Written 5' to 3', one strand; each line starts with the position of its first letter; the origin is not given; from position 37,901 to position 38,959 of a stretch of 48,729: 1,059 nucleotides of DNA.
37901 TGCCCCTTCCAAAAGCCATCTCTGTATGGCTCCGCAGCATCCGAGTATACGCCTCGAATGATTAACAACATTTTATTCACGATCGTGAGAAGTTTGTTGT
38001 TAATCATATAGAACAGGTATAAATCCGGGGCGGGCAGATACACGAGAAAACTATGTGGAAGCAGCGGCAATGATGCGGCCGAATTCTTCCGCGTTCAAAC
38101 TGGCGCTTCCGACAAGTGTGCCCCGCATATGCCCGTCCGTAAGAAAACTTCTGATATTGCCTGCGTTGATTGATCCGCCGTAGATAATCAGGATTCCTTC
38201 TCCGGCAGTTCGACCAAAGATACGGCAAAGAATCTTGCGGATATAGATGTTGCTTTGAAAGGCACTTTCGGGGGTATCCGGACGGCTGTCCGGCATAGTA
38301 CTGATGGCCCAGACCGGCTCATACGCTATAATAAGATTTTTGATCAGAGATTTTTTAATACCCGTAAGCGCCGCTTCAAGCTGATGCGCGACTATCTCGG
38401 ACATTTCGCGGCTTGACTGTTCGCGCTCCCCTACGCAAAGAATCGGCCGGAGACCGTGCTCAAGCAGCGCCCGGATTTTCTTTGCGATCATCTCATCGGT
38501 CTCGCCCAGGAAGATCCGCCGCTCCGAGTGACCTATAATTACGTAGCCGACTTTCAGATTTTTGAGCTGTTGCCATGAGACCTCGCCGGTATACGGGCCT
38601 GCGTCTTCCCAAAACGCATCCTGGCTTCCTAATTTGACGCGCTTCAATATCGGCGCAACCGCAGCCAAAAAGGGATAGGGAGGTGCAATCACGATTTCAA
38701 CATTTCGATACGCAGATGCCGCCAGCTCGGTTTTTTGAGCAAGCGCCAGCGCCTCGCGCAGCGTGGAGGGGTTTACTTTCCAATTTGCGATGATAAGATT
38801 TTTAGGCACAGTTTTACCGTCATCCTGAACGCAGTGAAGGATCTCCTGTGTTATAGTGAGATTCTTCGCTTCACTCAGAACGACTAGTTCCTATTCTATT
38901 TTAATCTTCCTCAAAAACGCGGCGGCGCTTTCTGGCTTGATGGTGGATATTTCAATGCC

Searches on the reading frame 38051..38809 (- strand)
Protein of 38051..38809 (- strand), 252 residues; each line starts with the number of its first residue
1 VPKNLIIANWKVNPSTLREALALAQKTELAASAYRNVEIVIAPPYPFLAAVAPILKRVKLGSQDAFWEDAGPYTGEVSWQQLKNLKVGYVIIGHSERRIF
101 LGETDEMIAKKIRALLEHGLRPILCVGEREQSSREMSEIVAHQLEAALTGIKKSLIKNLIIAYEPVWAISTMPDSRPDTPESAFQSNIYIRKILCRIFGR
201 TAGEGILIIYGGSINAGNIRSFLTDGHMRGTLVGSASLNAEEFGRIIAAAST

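Call 54: search_protein_families(library=pfam, proteins=[window:38051-38809:-], max_evalue=0.00001)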
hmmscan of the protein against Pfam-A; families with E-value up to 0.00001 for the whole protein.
window:38051-38809:- (252 aa): 1 family
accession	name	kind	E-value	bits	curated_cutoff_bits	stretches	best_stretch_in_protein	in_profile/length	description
PF00121.24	TIM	-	4.9e-72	242.8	20.1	1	5-249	2-244/245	Triosephosphate isomerase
